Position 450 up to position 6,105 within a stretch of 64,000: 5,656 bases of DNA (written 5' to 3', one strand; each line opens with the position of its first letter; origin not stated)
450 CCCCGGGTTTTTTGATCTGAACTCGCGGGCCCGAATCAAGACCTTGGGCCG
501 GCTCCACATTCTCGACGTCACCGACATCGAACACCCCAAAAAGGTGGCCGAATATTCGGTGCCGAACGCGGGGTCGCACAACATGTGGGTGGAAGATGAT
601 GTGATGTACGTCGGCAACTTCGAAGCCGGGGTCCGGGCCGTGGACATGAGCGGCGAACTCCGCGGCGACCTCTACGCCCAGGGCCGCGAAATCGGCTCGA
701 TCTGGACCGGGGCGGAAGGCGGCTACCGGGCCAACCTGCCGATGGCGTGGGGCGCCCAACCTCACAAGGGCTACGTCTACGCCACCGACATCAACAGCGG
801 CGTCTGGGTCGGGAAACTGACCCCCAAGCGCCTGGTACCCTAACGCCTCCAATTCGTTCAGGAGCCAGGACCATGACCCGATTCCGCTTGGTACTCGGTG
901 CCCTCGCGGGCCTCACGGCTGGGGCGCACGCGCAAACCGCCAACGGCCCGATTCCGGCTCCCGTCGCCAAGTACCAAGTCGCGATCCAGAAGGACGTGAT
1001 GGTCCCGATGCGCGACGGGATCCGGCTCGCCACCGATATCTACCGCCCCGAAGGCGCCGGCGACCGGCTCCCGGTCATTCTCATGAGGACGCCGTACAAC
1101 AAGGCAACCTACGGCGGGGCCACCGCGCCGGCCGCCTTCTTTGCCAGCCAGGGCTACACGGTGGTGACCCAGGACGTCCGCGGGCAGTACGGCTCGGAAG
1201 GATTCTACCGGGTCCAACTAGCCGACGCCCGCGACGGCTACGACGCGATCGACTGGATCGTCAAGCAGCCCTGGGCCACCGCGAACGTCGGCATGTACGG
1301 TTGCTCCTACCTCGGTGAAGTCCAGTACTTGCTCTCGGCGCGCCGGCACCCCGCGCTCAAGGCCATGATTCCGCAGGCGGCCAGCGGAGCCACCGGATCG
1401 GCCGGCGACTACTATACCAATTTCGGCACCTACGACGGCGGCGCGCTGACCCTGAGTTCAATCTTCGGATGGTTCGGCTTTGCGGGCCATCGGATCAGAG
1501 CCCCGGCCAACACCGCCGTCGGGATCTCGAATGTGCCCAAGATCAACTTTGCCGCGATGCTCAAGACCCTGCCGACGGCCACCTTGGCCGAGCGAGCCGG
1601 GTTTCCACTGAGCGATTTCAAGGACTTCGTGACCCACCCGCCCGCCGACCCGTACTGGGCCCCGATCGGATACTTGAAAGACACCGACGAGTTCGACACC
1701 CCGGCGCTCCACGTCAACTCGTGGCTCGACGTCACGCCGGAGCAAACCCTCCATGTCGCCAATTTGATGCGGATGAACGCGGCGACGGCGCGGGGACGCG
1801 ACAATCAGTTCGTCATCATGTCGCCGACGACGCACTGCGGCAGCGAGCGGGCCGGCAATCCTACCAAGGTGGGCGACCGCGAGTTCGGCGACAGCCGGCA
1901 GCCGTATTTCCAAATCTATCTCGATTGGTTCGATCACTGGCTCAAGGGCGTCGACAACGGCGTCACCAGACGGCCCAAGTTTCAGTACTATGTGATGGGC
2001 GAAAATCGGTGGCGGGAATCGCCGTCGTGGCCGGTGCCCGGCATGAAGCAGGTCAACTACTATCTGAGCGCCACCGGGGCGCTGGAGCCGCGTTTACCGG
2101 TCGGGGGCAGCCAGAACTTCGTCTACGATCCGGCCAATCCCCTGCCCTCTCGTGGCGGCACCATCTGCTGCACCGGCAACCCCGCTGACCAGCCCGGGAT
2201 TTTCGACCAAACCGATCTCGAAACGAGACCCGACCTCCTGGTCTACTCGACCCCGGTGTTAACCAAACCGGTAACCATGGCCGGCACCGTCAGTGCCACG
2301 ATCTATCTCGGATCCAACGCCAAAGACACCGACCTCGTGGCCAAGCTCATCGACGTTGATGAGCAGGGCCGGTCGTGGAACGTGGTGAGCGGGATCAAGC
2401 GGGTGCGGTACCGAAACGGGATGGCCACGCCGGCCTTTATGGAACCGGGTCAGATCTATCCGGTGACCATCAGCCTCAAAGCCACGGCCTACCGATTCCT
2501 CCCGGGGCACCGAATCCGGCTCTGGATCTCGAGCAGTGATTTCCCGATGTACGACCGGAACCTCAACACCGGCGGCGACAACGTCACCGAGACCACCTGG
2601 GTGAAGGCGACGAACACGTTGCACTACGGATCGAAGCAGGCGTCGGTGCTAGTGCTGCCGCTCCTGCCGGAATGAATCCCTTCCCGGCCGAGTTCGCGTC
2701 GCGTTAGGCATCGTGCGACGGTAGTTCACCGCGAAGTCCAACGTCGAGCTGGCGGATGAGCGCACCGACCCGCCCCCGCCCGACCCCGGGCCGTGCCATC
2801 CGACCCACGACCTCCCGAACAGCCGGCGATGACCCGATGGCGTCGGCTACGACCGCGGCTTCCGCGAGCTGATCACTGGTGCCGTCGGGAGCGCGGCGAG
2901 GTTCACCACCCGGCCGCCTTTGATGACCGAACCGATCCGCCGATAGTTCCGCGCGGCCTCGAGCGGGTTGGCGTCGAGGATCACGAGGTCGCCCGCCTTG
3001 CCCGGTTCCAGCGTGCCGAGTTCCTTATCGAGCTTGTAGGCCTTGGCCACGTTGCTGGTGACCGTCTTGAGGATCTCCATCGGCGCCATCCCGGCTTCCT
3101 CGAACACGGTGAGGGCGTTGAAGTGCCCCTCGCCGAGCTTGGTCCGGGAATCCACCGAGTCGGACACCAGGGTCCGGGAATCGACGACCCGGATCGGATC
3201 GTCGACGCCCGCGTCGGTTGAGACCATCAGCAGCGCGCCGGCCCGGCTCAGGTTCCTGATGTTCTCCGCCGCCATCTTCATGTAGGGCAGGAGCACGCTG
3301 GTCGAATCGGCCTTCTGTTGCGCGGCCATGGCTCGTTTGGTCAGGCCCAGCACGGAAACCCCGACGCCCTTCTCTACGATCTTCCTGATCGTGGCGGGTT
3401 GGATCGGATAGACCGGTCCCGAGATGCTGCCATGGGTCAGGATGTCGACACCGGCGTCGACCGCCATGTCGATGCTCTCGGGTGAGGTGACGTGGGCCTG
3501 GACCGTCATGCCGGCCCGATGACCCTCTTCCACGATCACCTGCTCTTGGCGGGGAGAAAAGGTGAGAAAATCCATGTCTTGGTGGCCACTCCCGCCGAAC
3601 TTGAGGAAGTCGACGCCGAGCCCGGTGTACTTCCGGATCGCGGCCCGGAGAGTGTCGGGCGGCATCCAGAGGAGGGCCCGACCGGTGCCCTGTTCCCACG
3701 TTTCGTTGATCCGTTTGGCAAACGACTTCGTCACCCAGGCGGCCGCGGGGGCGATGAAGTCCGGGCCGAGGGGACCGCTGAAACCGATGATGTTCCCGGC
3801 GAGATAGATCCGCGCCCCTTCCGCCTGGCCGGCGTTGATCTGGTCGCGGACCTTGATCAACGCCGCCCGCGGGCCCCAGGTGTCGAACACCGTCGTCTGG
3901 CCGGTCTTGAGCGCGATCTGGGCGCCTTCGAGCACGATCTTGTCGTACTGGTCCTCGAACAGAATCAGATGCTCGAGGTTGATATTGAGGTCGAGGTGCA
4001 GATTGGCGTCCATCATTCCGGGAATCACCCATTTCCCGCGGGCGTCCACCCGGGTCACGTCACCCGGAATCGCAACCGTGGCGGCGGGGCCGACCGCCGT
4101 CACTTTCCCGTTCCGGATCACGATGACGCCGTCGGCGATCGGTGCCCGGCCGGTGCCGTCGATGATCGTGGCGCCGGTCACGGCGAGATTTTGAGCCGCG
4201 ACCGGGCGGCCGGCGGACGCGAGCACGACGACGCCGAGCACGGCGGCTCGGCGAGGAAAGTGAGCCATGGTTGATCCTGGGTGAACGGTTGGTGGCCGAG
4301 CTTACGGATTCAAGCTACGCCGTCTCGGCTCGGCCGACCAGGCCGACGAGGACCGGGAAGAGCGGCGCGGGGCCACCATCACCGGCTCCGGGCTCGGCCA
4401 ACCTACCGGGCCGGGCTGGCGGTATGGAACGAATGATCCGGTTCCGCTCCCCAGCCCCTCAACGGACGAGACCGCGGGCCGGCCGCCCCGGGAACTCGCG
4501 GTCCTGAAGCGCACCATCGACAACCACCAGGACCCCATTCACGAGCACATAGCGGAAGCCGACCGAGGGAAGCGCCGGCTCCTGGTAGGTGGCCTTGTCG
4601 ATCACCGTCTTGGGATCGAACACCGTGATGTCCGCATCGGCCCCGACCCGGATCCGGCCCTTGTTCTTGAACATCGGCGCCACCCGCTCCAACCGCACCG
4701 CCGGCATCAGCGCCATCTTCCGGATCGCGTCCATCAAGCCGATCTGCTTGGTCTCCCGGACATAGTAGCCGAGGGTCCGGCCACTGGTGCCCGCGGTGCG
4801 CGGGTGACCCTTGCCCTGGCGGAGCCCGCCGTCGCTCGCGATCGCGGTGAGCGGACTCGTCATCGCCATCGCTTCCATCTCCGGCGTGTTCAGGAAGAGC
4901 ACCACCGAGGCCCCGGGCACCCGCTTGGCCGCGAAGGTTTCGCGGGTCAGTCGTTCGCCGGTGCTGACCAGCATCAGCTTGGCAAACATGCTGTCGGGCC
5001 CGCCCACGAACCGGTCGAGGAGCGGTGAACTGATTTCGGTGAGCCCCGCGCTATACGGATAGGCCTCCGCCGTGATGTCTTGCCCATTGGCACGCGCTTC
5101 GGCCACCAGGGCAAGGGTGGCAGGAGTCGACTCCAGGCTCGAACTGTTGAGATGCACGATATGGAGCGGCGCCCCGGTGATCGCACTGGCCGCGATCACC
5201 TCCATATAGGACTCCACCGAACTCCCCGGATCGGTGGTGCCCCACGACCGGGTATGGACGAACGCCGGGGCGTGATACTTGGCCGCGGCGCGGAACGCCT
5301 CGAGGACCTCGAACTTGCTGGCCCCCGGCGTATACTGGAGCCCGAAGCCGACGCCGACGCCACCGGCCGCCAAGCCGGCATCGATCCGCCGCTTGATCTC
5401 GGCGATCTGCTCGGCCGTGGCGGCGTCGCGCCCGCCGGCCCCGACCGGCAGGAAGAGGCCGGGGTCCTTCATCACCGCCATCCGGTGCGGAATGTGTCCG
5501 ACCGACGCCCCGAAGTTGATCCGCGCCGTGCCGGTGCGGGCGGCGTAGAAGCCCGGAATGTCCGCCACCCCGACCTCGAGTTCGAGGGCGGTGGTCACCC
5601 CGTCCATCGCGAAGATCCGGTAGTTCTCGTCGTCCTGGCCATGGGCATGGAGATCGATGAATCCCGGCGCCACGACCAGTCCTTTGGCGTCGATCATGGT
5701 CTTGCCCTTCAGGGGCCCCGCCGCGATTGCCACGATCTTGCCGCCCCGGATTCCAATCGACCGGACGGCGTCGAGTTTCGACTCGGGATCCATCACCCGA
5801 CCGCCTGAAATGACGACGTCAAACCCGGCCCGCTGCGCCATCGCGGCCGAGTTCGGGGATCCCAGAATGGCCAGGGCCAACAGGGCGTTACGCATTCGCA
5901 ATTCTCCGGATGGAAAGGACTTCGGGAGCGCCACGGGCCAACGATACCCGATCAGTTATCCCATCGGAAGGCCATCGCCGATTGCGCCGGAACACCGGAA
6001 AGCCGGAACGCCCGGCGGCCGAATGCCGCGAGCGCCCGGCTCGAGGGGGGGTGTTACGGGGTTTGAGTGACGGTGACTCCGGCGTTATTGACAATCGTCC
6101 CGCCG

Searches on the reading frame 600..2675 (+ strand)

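Call 48: search_protein_families(library=pfam, proteins=[window:600-2675:+], max_evalue=0.001)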
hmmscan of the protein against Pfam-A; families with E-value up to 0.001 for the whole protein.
window:600-2675:+ (691 aa): 2 families
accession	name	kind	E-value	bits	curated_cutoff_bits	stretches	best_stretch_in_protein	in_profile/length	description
PF02129.25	Peptidase_S15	-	3.6e-53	181.4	23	1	139-413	1-261/262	X-Pro dipeptidyl-peptidase (S15 family)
PF08530.16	PepX_C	-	4.2e-46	158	22.5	1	453-684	1-216/217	X-Pro dipeptidyl-peptidase C-terminal non-catalytic domain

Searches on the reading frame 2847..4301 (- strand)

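Call 48: search_protein_families(library=pfam, proteins=[window:2847-4301:-], max_evalue=0.001)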
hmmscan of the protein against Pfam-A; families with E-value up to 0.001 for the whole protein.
window:2847-4301:- (484 aa): 2 families
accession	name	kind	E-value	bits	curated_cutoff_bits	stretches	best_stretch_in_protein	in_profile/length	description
PF01979.26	Amidohydro_1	-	6.3e-20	72.1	25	1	91-466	1-345/345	Amidohydrolase family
PF07969.17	Amidohydro_3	-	6.4e-15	56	29.7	1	256-466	267-471/472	Amidohydrolase family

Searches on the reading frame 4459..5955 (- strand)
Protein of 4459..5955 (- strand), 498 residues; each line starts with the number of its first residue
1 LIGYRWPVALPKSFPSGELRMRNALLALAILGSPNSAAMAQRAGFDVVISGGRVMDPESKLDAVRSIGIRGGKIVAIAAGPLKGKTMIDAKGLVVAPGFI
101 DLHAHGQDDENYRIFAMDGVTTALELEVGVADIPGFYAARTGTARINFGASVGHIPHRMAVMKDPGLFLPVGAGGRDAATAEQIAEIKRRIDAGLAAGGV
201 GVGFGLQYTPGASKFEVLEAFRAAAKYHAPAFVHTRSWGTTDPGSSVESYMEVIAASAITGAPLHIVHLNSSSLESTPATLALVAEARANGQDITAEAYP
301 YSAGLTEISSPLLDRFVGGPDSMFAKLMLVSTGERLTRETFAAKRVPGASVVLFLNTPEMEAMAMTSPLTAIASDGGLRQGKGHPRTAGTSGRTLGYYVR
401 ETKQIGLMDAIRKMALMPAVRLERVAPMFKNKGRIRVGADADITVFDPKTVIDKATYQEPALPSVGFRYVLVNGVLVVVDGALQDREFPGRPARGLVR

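Call 48: search_protein_families(library=pfam, proteins=[window:4459-5955:-], max_evalue=0.001)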
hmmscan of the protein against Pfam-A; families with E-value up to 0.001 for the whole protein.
window:4459-5955:- (498 aa): 2 families
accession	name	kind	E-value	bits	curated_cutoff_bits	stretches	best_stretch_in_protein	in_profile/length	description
PF07969.17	Amidohydro_3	-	2e-17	64.3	29.7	2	87-132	2-67/472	Amidohydrolase family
PF01979.26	Amidohydro_1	-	2.1e-09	37.5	25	1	94-459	1-323/345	Amidohydrolase family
